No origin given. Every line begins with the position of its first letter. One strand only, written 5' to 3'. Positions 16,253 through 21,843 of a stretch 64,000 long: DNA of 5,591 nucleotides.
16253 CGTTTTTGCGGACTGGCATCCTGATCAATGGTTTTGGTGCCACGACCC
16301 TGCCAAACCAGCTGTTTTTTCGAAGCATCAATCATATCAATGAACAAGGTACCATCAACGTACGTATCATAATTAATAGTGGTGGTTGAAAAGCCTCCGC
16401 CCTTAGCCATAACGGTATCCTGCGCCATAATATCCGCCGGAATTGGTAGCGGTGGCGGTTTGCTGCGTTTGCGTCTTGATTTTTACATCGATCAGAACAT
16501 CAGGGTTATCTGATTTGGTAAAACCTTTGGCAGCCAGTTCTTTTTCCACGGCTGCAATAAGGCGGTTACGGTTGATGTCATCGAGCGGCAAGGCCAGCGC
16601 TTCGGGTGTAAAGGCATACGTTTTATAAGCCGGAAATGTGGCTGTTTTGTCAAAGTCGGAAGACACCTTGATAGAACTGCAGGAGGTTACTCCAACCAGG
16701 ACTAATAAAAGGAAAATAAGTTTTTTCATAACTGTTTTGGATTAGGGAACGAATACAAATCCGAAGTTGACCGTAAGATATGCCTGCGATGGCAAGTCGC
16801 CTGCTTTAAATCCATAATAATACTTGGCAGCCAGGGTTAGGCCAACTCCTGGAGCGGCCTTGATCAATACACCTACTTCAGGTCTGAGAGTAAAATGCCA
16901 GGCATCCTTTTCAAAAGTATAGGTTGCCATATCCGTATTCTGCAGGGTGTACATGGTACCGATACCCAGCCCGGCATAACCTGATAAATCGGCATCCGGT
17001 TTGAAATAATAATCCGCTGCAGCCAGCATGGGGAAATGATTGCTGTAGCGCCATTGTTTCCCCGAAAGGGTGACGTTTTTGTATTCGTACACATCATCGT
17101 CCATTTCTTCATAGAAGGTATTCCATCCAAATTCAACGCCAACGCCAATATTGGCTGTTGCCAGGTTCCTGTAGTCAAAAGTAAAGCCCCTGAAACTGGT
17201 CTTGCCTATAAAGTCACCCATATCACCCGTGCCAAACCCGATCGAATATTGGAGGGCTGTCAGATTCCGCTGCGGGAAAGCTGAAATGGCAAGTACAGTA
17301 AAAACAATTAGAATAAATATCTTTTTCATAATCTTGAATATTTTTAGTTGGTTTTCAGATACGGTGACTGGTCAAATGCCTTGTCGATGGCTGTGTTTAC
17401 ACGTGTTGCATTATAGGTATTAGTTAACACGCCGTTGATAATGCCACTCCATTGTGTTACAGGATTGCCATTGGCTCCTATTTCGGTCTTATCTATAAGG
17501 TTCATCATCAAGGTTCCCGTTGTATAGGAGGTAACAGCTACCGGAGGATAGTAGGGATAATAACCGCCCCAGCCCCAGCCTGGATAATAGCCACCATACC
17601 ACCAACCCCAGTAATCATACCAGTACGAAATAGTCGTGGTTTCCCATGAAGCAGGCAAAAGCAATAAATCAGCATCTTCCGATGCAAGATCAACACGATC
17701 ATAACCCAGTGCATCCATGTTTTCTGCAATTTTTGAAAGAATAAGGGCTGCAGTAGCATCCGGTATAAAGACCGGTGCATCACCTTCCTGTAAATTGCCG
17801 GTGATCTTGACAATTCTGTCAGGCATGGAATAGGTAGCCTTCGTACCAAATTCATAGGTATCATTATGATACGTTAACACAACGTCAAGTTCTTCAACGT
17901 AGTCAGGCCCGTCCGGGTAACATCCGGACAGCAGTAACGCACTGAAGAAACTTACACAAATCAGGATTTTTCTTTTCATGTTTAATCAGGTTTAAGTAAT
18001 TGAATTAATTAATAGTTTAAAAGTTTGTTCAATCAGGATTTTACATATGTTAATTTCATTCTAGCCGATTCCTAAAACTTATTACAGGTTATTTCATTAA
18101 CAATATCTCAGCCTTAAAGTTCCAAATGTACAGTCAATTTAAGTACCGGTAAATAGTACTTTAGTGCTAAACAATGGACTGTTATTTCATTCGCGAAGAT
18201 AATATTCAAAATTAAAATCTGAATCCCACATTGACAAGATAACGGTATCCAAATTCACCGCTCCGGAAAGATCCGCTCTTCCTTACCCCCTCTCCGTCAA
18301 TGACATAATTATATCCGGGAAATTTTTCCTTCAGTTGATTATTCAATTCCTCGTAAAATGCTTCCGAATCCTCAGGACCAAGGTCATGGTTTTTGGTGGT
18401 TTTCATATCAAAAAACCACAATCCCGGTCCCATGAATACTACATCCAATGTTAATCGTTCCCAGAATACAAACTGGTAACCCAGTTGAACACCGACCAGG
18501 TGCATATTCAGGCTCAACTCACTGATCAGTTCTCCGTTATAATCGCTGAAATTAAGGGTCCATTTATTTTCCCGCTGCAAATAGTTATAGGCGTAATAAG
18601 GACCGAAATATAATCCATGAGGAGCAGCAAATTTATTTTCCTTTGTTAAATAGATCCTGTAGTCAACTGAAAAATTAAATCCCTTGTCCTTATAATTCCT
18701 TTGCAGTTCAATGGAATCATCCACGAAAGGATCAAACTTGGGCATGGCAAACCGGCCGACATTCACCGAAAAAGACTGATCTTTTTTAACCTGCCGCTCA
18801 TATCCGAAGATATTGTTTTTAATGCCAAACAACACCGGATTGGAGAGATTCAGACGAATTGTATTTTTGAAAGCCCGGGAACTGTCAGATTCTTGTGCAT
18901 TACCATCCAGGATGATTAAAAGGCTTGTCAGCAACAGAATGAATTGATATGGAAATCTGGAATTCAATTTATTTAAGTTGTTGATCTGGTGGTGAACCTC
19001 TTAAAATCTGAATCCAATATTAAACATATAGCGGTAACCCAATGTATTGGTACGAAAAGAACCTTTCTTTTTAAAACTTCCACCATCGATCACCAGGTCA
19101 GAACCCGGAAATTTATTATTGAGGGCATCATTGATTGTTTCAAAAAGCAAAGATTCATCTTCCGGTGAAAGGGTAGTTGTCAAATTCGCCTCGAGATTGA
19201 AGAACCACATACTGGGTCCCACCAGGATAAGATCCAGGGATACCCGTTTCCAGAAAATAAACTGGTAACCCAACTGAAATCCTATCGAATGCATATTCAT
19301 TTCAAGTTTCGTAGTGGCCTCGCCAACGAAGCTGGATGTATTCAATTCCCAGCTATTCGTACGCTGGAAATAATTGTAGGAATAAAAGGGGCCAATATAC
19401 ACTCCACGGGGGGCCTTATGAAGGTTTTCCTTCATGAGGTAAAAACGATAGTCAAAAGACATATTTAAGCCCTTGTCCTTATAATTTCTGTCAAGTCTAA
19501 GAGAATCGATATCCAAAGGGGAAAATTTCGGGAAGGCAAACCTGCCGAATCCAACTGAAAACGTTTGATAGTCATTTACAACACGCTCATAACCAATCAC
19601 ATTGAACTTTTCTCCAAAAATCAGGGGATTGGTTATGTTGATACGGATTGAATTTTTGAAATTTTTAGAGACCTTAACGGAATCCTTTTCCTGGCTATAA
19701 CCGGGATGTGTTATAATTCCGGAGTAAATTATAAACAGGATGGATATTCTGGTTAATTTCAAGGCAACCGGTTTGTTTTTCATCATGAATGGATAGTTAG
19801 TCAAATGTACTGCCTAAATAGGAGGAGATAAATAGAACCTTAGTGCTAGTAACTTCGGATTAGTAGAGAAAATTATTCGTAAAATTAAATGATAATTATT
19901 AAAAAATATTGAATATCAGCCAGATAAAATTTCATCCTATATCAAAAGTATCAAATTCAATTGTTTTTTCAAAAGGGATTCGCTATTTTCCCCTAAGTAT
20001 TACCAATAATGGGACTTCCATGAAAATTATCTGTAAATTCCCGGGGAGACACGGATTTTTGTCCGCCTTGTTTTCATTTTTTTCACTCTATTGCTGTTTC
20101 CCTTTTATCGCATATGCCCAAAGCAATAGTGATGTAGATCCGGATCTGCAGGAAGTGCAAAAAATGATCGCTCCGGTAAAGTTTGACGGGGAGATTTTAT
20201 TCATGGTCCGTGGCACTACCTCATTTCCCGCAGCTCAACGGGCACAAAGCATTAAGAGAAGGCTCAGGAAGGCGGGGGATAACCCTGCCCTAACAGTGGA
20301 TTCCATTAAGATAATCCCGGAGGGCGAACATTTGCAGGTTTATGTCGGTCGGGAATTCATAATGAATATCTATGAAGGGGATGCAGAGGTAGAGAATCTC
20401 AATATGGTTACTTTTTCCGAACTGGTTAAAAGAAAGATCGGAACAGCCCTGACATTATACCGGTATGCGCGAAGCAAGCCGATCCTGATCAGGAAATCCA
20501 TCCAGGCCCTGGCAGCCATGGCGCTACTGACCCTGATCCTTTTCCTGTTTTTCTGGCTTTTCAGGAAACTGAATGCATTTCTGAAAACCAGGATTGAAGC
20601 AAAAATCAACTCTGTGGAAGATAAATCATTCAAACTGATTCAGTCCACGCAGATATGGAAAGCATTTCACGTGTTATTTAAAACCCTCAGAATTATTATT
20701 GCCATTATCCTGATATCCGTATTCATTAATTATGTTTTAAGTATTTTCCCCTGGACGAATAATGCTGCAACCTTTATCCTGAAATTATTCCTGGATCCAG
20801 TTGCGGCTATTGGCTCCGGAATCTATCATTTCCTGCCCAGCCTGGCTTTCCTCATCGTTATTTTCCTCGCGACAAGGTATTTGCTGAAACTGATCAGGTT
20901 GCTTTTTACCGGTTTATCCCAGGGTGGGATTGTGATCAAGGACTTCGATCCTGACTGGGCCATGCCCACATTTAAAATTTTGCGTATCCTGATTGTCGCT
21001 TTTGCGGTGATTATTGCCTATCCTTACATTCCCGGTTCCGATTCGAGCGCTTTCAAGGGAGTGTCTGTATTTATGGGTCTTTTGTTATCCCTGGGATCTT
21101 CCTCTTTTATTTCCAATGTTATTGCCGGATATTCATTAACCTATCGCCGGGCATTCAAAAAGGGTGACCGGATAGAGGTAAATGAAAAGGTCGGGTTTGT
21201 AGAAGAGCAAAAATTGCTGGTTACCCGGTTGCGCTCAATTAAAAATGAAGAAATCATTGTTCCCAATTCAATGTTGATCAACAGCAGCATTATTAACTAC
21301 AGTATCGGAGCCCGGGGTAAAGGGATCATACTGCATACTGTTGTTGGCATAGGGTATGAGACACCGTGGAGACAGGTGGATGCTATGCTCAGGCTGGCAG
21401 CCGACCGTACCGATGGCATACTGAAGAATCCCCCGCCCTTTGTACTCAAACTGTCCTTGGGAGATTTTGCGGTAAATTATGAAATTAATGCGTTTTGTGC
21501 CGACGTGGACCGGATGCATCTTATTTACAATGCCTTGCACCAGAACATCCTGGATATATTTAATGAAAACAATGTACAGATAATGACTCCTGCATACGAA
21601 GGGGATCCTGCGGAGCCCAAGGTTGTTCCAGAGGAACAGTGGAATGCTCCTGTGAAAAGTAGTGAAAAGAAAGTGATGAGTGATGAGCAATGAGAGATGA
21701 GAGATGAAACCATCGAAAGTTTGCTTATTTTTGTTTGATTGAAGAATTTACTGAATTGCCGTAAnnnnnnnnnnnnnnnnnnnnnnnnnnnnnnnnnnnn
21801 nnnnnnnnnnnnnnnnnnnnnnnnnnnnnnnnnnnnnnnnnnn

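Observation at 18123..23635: Three copies of a 16-bp 7-2-7 palindrome locked 23 nt upstream of a TAnnTTTG -7 box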

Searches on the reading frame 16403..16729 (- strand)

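Call 8: search_protein_families(library=pfam, proteins=[window:16403-16729:-], max_evalue=0.01)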
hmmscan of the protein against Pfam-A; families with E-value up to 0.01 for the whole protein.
window:16403-16729:- (108 aa): 2 families
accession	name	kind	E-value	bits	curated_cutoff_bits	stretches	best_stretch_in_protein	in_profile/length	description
PF13590.11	DUF4136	-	6.7e-19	69.3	32.8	1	22-106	1-88/152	Domain of unknown function (DUF4136)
PF08139.17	LPAM_1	-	0.0012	19.6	20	1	1-18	1-18/18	Prokaryotic membrane lipoprotein lipid attachment site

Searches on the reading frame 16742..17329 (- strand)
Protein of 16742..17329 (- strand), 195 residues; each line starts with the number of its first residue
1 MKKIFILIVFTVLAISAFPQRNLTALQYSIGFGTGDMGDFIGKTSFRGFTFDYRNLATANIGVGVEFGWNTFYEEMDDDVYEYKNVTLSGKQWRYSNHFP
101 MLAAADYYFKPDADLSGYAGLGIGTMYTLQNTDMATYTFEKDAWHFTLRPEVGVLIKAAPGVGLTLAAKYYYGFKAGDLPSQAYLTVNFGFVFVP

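Call 8: search_protein_families(library=pfam, proteins=[window:16742-17329:-], max_evalue=0.01)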
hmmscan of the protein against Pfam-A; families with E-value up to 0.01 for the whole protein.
window:16742-17329:- (195 aa): 1 family
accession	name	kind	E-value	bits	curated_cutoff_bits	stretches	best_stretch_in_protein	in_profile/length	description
PF13505.12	OMP_b-brl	-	1.7e-05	25.5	28.7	1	5-193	1-175/175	Outer membrane protein beta-barrel domain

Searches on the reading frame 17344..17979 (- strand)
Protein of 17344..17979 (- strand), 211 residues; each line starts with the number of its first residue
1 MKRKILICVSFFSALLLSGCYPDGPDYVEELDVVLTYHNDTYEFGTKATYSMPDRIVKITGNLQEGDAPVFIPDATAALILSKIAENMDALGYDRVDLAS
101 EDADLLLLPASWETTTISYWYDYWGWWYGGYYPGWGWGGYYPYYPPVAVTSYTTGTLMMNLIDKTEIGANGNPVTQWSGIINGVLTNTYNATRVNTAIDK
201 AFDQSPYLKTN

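Call 8: search_protein_families(library=pfam, proteins=[window:17344-17979:-], max_evalue=0.01)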
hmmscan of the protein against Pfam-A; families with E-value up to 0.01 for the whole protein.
window:17344-17979:- (211 aa): 1 family
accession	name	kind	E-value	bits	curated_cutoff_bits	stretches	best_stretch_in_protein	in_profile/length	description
PF13590.11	DUF4136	-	8.7e-21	75.4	32.8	1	36-207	3-152/152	Domain of unknown function (DUF4136)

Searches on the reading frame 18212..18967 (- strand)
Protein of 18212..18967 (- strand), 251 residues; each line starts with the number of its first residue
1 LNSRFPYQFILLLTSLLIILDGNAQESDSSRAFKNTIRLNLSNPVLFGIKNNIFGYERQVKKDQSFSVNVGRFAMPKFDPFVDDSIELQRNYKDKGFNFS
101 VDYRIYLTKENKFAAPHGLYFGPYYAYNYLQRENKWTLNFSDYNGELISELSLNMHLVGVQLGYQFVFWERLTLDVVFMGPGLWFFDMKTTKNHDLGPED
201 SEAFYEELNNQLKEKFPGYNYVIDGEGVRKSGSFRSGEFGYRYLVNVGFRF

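Call 8: search_protein_families(library=pfam, proteins=[window:18212-18967:-], max_evalue=0.01)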
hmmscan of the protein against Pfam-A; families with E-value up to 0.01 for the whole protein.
window:18212-18967:- (251 aa): 1 family
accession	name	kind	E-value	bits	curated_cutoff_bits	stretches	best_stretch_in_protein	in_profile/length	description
PF12099.14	DUF3575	-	0.0086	15.8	21.1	0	85-192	59-148/177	Protein of unknown function (DUF3575)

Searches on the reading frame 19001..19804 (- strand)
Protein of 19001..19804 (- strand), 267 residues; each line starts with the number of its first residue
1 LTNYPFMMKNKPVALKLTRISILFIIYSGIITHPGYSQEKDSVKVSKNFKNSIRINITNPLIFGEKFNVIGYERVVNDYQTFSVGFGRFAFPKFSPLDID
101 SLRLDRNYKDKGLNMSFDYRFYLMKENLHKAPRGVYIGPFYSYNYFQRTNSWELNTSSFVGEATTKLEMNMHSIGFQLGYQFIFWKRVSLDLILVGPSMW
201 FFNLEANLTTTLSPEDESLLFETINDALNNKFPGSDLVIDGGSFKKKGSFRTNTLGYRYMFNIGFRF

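Call 8: search_protein_families(library=pfam, proteins=[window:19001-19804:-], max_evalue=0.01)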
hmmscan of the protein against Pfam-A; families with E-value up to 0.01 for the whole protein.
window:19001-19804:- (267 aa): 1 family
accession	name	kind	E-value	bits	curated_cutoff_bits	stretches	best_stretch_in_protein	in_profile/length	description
PF12099.14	DUF3575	-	0.0044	16.8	21.1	1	107-193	60-134/177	Protein of unknown function (DUF3575)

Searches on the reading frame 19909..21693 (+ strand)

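Call 8: search_protein_families(library=pfam, proteins=[window:19909-21693:+], max_evalue=0.01)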
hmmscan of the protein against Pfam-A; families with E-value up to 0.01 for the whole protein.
window:19909-21693:+ (594 aa): 3 families
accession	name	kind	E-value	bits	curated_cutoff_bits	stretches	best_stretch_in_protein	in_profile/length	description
PF00924.24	MS_channel_2nd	-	6.9e-18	65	20.2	1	400-465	2-67/68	Mechanosensitive ion channel, beta-domain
PF21082.3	MS_channel_3rd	-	7.4e-11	42.8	21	1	477-558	3-88/88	Mechanosensitive ion channel MscS, C-terminal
PF21088.3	MS_channel_1st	-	0.0019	18.6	23.1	1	356-397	1-41/42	Mechanosensitive ion channel, transmembrane helices 2/3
